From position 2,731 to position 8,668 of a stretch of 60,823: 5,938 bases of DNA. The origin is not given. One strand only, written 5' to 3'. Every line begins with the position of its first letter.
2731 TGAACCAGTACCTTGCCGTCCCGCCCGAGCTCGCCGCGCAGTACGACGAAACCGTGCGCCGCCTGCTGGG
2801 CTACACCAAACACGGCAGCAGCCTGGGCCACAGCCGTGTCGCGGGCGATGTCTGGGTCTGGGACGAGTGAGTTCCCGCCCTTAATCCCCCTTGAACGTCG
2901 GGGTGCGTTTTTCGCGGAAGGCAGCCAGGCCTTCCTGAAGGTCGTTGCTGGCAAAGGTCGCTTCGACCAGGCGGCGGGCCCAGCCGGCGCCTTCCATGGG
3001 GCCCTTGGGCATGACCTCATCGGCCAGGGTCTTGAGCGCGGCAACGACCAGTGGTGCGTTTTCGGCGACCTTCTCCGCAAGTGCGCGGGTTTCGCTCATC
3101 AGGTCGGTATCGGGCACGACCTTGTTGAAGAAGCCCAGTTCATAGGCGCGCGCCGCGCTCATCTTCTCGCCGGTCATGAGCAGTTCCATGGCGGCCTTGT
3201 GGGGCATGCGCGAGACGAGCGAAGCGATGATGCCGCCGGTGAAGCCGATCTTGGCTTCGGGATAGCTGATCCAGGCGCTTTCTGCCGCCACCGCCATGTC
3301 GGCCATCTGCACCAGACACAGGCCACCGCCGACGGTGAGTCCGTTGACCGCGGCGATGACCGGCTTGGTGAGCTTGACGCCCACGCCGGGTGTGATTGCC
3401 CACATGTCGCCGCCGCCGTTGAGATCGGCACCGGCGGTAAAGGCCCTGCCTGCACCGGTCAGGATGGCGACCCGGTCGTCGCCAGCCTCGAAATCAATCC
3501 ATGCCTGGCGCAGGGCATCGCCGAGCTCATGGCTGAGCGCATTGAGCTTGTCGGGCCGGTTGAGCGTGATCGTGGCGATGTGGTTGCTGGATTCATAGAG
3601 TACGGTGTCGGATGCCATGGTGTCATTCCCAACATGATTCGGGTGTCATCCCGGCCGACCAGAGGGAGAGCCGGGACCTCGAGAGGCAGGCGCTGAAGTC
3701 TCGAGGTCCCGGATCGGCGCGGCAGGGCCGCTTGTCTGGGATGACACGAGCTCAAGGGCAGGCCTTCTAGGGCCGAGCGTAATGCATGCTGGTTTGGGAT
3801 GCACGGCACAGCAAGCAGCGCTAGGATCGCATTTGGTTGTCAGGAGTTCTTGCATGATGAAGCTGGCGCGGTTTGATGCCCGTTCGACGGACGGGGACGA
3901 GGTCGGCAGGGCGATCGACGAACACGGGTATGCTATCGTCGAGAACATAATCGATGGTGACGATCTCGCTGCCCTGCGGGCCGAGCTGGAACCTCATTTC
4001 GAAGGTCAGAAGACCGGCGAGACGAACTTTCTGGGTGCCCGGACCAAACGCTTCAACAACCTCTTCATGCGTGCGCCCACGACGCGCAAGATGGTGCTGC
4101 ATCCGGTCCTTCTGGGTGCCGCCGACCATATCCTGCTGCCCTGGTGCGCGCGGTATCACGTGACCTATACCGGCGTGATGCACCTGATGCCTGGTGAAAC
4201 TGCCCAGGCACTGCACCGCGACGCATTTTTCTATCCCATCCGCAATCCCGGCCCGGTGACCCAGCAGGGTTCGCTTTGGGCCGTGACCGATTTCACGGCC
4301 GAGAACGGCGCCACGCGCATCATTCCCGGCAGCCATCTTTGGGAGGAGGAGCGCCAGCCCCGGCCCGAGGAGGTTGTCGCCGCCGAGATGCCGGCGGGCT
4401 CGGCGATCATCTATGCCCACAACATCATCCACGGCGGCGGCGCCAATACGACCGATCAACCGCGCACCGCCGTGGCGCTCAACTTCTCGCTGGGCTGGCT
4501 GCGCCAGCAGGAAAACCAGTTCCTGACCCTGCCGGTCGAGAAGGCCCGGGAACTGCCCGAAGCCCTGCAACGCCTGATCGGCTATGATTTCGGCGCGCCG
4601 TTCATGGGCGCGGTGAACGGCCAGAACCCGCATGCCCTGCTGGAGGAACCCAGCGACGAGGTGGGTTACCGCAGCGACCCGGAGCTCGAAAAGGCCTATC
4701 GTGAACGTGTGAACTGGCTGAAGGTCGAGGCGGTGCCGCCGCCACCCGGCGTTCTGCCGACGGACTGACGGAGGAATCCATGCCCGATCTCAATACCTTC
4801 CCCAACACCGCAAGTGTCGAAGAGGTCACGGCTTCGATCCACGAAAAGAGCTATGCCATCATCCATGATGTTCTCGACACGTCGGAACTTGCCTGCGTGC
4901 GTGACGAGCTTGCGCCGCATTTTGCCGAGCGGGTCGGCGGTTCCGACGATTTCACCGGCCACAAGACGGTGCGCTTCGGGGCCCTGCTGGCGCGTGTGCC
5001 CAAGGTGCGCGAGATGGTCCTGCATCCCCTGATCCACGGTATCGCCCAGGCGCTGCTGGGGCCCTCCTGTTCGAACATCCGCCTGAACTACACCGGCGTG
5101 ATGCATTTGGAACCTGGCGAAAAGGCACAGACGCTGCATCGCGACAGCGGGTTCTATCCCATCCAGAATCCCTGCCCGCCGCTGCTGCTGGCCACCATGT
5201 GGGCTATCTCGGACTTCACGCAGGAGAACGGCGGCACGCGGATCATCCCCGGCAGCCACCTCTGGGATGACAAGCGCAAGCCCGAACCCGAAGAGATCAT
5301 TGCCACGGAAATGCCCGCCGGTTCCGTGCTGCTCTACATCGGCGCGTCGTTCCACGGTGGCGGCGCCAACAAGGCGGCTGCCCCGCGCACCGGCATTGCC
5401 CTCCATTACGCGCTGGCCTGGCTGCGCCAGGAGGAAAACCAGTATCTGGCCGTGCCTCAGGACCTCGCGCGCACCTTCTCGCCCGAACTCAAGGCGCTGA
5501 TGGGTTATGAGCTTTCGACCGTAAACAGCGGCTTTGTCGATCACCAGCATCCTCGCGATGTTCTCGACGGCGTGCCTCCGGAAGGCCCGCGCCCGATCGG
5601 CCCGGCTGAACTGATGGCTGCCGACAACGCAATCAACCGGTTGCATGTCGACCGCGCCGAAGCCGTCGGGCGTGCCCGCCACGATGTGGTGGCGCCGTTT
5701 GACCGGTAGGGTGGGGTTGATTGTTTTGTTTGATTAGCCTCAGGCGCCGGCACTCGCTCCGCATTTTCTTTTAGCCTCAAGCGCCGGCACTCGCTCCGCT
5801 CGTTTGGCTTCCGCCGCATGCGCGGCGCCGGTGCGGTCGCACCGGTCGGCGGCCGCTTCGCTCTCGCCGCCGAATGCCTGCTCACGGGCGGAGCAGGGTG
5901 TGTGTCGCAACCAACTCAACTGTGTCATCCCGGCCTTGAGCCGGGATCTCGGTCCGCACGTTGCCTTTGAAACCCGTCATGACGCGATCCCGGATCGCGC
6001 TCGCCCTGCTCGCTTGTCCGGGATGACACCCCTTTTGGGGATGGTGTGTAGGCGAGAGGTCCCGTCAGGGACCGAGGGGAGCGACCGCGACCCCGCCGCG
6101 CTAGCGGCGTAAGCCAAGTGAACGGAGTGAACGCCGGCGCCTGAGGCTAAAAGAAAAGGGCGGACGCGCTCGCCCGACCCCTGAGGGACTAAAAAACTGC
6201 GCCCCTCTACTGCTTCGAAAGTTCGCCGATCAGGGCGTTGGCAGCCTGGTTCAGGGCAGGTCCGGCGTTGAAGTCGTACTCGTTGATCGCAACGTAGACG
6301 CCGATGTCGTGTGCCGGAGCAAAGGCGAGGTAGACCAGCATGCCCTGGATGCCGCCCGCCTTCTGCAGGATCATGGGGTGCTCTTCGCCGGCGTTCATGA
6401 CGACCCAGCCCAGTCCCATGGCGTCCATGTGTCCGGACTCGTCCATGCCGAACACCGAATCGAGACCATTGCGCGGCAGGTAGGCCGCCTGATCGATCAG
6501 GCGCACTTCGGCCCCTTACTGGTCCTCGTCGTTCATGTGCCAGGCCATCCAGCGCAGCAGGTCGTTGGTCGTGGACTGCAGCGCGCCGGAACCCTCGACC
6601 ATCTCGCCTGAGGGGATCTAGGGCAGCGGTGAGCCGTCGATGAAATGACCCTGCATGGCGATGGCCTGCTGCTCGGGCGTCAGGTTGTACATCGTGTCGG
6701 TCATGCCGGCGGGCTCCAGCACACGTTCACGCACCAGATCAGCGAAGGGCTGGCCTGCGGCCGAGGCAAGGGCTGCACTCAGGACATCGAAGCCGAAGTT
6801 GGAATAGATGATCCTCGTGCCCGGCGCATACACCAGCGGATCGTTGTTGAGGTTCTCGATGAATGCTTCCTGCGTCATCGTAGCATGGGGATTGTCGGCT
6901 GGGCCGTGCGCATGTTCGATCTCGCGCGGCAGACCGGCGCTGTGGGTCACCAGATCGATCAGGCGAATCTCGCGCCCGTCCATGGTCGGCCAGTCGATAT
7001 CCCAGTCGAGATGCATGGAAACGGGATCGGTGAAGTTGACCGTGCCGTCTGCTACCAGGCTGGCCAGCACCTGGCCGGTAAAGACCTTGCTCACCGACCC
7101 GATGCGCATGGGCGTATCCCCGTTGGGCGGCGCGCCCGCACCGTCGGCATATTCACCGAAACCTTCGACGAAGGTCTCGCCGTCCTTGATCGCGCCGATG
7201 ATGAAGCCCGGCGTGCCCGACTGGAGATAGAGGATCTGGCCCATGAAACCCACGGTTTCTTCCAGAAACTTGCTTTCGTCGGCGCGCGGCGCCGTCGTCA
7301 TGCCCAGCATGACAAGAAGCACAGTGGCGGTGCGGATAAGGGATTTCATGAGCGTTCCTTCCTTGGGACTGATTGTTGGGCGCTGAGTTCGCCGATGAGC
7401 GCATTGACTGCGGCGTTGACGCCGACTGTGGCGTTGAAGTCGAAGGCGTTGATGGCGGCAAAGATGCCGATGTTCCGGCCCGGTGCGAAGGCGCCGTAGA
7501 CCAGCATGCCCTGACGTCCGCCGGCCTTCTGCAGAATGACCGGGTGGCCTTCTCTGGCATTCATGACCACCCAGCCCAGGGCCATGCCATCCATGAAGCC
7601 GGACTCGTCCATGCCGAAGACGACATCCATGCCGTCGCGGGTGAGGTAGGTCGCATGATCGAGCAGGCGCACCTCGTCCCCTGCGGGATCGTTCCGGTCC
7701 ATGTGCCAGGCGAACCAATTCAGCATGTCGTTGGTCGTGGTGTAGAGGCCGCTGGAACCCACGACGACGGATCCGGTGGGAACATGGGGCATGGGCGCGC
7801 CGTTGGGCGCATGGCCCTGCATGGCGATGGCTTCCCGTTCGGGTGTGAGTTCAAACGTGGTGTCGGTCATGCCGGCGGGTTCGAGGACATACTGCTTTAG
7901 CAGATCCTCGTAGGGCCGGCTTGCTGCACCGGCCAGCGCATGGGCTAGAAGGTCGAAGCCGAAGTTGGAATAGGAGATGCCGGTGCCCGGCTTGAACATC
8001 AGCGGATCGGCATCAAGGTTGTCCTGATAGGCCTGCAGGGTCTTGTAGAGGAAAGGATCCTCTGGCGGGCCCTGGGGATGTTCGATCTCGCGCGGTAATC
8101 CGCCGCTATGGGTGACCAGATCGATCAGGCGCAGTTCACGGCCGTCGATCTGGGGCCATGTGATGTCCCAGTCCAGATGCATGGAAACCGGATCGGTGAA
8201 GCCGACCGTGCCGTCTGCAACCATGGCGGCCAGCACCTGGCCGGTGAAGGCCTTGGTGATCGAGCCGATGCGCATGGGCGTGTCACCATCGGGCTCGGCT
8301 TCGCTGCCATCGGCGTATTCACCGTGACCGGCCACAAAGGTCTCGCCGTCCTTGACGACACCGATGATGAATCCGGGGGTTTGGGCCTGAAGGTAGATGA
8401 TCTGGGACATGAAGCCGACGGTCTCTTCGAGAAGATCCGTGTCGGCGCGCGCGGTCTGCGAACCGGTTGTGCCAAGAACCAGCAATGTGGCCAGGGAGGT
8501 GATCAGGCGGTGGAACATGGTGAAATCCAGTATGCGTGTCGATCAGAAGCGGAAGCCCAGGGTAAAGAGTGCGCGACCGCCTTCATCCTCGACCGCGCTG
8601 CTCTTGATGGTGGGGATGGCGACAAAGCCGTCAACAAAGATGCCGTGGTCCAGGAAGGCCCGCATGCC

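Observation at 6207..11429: Passenger-less TpsB in a coupled operon with three peptidoglycan-hydrolase-like proteins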

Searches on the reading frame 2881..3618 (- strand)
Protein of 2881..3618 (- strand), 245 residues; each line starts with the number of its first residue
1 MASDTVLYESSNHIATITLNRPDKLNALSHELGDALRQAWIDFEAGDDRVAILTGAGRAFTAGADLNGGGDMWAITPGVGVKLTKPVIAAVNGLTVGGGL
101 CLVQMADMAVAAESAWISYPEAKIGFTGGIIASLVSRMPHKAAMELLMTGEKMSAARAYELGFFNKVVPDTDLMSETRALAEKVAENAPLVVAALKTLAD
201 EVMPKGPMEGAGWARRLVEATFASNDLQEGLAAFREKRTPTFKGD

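Call 79: search_protein_families(library=pfam, proteins=[window:2881-3618:-], max_evalue=0.001)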
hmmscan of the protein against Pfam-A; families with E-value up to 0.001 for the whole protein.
window:2881-3618:- (245 aa): 2 families
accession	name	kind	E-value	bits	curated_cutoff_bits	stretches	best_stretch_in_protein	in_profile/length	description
PF00378.25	ECH_1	-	5.2e-50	170.6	27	2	83-244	87-250/251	Enoyl-CoA hydratase/isomerase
PF16113.10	ECH_2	-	1.6e-31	110.5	27.2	2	83-238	86-242/335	Enoyl-CoA hydratase/isomerase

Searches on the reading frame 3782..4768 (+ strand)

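Call 79: search_protein_families(library=pfam, proteins=[window:3782-4768:+], max_evalue=0.001)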
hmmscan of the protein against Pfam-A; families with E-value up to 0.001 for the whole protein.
window:3782-4768:+ (328 aa): 1 family
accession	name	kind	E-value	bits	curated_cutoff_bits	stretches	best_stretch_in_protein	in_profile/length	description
PF05721.19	PhyH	-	4.5e-33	115.8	22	1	46-230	2-213/213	Phytanoyl-CoA dioxygenase (PhyH)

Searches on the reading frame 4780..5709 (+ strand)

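Call 79: search_protein_families(library=pfam, proteins=[window:4780-5709:+], max_evalue=0.001)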
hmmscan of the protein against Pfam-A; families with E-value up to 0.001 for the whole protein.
window:4780-5709:+ (309 aa): 1 family
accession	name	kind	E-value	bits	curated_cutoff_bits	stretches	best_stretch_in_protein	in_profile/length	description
PF05721.19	PhyH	-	1e-28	101.6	22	1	25-204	6-212/213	Phytanoyl-CoA dioxygenase (PhyH)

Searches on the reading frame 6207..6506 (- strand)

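Call 4: search_protein_families(library=pfam, proteins=[window:6207-6506:-], max_evalue=0.01)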
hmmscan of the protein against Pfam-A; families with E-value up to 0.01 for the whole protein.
window:6207-6506:- (99 aa): 1 family
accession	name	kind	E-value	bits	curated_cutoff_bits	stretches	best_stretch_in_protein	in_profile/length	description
PF00144.29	Beta-lactamase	-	0.001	18.8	27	1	24-91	261-325/329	Beta-lactamase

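Call 5: search_protein_families(library=ncbifam, proteins=[window:6207-6506:-], max_evalue=0.01)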
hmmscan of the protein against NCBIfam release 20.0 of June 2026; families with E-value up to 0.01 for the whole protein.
window:6207-6506:- (99 aa): 3 families
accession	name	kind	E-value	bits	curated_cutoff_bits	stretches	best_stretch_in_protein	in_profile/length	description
NF007943.0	PRK10662.1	equivalog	1.3e-29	103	266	1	6-98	286-378/380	D-alanyl-D-alanine-carboxypeptidase/endopeptidase AmpH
NF000239.3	MOX_CMY1_fam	exception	0.00081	18.7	770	1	40-96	327-381/383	CMY-1/MOX family class C beta-lactamase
NF012172.1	FOX-MOX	exception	0.0073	15.3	700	1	40-96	326-380/382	FOX/MOX family class C beta-lactamase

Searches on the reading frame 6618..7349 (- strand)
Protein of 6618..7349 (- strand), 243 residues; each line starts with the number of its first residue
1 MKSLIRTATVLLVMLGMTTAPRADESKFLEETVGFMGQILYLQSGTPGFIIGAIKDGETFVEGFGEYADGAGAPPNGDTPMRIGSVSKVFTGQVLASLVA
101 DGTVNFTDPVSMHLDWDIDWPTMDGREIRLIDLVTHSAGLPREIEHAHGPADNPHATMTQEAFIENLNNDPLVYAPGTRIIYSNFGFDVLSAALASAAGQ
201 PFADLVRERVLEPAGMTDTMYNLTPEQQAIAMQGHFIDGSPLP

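Call 4: search_protein_families(library=pfam, proteins=[window:6618-7349:-], max_evalue=0.01)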
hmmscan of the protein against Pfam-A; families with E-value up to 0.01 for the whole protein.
window:6618-7349:- (243 aa): 1 family
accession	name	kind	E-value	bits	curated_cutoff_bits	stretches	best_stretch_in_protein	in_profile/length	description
PF00144.29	Beta-lactamase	-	7.8e-43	147.3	27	1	43-232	11-194/329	Beta-lactamase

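Call 5: search_protein_families(library=ncbifam, proteins=[window:6618-7349:-], max_evalue=0.01)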
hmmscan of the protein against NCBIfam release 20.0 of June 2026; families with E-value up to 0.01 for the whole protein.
window:6618-7349:- (243 aa): 44 families (the best 25 are shown)
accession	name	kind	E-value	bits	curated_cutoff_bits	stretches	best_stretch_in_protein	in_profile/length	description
NF007943.0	PRK10662.1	equivalog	1.1e-54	185.5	266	1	8-235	9-238/380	D-alanyl-D-alanine-carboxypeptidase/endopeptidase AmpH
NF033085.1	bla_class_C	equivalog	4.9e-19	68.3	415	1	38-241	13-205/356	class C beta-lactamase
NF045671.1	blaPNC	exception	1.5e-16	60.3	750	1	19-241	38-246/401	PNC family class C beta-lactamase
NF038238.1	blaBUT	exception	3.4e-16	59.3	850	1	1-222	2-212/383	BUT family class C beta-lactamase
NF038366.1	blaSFDC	exception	4.4e-15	55.6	840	1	37-228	36-215/382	SFDC family class C beta-lactamase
NF038359.1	blaPRC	exception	1.8e-14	53.5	820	1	11-227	8-213/379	PRC family class C beta-lactamase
NF038069.1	blaIDC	exception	2.7e-14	52.9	850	1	4-222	12-220/395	IDC family class C beta-lactamase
NF000423.2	blaSRT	exception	5.5e-14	52.1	860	1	4-241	4-224/378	SRT/SST family class C beta-lactamase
NF038089.1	blaYRC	exception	6.6e-14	51.7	870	1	8-223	8-211/381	YRC family class C beta-lactamase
NF002968.0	PRK03642.1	equivalog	8.3e-14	51.2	385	1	86-222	103-243/432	penicillin binding protein PBP4B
NF012173.1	CMY2-MIR-ACT-EC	exception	9.4e-14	51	680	1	9-229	8-217/380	CMY2/MIR/ACT/EC family class C beta-lactamase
NF000385.4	blaACT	exception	1.8e-13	50.2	810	1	15-229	16-217/380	ACT family cephalosporin-hydrolyzing class C beta-lactamase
NF012172.1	FOX-MOX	exception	2.2e-13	49.9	700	1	10-227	13-215/382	FOX/MOX family class C beta-lactamase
NF041662.1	ampC_Kaer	exception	2.6e-13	49.5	825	1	10-228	9-216/381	AmpC-Kaer family extended-spectrum class C beta-lactamase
NF033569.1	blaLHK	exception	5.4e-13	48.6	850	1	31-237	39-234/390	LHK family class C beta-lactamase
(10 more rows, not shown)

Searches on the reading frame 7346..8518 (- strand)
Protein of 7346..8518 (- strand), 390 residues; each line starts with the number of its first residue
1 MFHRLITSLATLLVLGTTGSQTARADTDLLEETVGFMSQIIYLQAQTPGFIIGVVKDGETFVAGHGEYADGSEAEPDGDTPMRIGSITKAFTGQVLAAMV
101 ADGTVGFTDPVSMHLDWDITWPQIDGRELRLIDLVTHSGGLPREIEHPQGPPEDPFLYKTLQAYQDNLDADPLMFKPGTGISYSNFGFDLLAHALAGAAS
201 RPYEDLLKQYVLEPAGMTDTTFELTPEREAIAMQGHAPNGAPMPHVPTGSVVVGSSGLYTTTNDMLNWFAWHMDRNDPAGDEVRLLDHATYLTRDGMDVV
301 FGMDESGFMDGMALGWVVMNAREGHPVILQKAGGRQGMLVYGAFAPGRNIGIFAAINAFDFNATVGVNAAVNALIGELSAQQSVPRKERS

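Call 4: search_protein_families(library=pfam, proteins=[window:7346-8518:-], max_evalue=0.01)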
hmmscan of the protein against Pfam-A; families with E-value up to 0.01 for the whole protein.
window:7346-8518:- (390 aa): 1 family
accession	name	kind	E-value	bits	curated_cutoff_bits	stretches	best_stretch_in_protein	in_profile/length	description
PF00144.29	Beta-lactamase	-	3.9e-50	171.3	27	1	44-375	11-327/329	Beta-lactamase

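Call 5: search_protein_families(library=ncbifam, proteins=[window:7346-8518:-], max_evalue=0.01)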
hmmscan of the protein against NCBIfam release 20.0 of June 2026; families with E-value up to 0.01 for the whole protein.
window:7346-8518:- (390 aa): 45 families (the best 25 are shown)
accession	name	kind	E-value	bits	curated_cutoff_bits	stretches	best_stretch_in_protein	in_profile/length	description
NF007943.0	PRK10662.1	equivalog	1.7e-92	310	266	1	7-381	11-379/380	D-alanyl-D-alanine-carboxypeptidase/endopeptidase AmpH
NF033085.1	bla_class_C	equivalog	3.6e-24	85.2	415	1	34-277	8-239/356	class C beta-lactamase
NF012172.1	FOX-MOX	exception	7.2e-19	68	700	1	7-304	10-286/382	FOX/MOX family class C beta-lactamase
NF000239.3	MOX_CMY1_fam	exception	2.4e-18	66.5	770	1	6-304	9-289/383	CMY-1/MOX family class C beta-lactamase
NF012102.1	blaDHA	exception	1.1e-17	64.2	800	1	12-281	13-264/379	DHA family class C beta-lactamase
NF045671.1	blaPNC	exception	2.7e-17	62.7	750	1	41-295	56-294/401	PNC family class C beta-lactamase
NF012173.1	CMY2-MIR-ACT-EC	exception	1.1e-16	60.7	680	1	8-277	5-262/380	CMY2/MIR/ACT/EC family class C beta-lactamase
NF038238.1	blaBUT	exception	1.9e-16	60.2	850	1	19-275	20-262/383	BUT family class C beta-lactamase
NF009622.0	PRK13128.1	equivalog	4e-16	58.6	443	1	42-302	17-273/518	D-aminopeptidase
NF000385.4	blaACT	exception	6e-16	58.4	810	1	8-276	5-261/380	ACT family cephalosporin-hydrolyzing class C beta-lactamase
NF033467.0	blaAQU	exception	5.1e-15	55.4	815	1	20-304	21-286/380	AQU family class C beta-lactamase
NF000422.6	blaPDC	exception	6.5e-15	55.2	865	1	8-270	12-263/397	PDC family class C beta-lactamase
NF040478.1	blaLAQ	exception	2.1e-14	53.3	850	1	8-288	4-269/380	LAQ family class C beta-lactamase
NF041741.1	blaAMZ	exception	2.2e-14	53.6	825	1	12-277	15-268/396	AMZ family class C beta-lactamase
NF033698.1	blaCSA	exception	7.3e-14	51.5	884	1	44-273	36-252/375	CSA family class C beta-lactamase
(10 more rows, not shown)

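Call 40: search_solved_structures(query=window:7346-8518:-, max_evalue=1e-10, show_alignments=1)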
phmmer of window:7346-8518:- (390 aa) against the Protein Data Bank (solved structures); distinct sequences matched with E-value up to 1e-10: 82 (the best 60 are shown).
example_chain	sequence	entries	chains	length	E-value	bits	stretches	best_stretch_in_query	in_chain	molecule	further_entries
3ozh_A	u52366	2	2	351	1.4e-47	165.5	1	37-378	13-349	beta-lactamase/D-alanine carboxypeptidase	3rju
2qz6_A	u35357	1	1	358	9.7e-19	70.6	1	41-357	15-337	Beta-lactamase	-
3w8k_A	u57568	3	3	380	4.7e-17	65.1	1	26-367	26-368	Beta-lactamase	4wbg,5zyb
5e2g_A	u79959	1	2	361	7.8e-17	64.4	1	28-273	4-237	Beta-lactamase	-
1zkj_A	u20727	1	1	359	1e-16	64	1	29-365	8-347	extended-spectrum beta-lactamase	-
5f1f_A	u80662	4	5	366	1.1e-16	63.9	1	28-365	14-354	Beta-lactamase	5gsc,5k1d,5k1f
7ti1_A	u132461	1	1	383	3.8e-16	62.1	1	8-275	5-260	Beta-lactamase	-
1ga0_A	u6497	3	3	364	4e-16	62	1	41-275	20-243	BETA-LACTAMASE | class C beta-lactamase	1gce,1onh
8sdn_A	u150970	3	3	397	4.1e-16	62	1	10-270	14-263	Beta-lactamase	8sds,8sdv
1q2q_A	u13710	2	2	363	4.1e-16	62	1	41-275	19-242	class C beta-lactamase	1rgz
8sdl_A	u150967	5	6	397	5.3e-16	61.6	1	10-270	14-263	Beta-lactamase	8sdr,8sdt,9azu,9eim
1y54_A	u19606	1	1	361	5.9e-16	61.5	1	41-275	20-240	Beta-lactamase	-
1s6r_A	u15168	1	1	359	6.2e-16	61.4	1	41-275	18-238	beta-lactamase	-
6s1s_A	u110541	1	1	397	1.9e-15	59.8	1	10-270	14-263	Beta-lactamase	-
3s4x_A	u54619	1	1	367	3.5e-15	58.9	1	41-275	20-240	Beta-lactamase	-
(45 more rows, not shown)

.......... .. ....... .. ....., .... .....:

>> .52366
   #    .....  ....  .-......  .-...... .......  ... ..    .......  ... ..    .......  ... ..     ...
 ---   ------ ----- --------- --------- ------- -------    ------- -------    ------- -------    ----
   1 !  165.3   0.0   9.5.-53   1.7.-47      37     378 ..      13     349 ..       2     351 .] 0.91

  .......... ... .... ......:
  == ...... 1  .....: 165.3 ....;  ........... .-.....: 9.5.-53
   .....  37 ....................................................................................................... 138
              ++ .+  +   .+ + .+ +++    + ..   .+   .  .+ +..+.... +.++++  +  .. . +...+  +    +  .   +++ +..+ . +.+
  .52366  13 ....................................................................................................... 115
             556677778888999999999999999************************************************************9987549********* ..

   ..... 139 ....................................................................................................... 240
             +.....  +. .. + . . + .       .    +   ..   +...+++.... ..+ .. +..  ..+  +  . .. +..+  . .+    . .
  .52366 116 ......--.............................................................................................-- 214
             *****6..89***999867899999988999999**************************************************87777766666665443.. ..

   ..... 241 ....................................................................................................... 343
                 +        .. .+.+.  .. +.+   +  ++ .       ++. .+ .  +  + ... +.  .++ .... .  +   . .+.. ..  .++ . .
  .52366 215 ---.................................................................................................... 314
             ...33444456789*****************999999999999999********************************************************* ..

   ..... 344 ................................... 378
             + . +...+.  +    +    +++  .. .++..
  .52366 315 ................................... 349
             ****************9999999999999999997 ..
